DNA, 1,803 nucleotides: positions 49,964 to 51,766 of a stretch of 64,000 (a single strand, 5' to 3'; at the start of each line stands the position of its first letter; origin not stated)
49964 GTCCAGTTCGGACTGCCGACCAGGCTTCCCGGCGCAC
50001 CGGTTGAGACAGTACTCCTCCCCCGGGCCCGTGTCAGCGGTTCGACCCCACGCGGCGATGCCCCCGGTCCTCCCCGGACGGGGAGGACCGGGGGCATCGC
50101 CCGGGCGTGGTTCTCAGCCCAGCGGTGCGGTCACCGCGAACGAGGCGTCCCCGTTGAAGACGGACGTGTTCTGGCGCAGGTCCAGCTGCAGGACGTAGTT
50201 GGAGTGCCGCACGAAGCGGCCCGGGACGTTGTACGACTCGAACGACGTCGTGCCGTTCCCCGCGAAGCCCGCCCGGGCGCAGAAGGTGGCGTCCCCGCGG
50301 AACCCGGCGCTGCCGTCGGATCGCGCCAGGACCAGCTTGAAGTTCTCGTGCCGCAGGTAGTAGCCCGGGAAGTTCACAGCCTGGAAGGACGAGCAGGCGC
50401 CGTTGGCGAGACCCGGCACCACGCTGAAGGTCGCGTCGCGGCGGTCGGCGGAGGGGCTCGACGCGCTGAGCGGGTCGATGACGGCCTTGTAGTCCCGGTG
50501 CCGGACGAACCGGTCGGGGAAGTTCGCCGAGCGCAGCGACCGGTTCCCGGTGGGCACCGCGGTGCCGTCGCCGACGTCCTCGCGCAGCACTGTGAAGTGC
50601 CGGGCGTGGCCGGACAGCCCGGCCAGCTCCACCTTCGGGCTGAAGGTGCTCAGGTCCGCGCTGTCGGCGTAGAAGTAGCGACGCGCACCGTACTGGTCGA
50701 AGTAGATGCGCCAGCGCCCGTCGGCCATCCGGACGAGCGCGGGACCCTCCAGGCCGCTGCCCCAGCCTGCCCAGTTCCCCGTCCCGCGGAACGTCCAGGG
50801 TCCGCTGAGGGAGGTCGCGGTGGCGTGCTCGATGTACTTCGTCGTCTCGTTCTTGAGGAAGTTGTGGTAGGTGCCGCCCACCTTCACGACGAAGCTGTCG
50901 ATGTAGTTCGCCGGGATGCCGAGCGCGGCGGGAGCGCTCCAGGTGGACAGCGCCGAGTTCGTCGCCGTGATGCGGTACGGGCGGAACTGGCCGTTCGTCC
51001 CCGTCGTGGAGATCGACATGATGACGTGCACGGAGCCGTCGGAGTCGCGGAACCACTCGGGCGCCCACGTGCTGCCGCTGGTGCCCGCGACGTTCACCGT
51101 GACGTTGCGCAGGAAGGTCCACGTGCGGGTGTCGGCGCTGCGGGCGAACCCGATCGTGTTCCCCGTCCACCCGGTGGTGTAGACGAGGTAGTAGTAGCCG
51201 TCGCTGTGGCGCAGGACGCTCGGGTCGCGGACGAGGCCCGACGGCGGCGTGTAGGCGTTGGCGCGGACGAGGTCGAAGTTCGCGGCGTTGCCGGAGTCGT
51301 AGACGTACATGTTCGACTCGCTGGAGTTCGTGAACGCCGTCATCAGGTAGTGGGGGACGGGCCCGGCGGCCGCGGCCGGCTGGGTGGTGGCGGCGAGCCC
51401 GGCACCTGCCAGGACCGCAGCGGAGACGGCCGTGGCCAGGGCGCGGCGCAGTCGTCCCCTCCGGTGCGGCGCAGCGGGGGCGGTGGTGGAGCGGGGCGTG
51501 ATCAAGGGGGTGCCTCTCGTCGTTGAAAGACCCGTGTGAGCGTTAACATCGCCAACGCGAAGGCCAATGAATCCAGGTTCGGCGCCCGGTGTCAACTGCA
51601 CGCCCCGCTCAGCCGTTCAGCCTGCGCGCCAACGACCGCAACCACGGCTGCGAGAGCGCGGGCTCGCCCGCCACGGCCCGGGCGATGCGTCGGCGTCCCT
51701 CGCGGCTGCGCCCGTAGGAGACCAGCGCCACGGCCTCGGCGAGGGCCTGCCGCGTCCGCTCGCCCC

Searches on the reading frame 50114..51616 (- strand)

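Call 49: search_protein_families(library=pfam, proteins=[window:50114-51616:-], max_evalue=0.00001)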
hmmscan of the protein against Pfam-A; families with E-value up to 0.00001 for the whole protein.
window:50114-51616:- (500 aa): 2 families
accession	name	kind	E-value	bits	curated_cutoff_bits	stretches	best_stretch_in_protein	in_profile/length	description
PF05270.19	AbfB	-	1.5e-50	171.3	22.8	1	360-495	2-137/137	Alpha-L-arabinofuranosidase B (ABFB) domain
PF04616.20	Glyco_hydro_43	-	3.3e-10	40.2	32.2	1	127-297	8-190/288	Glycosyl hydrolases family 43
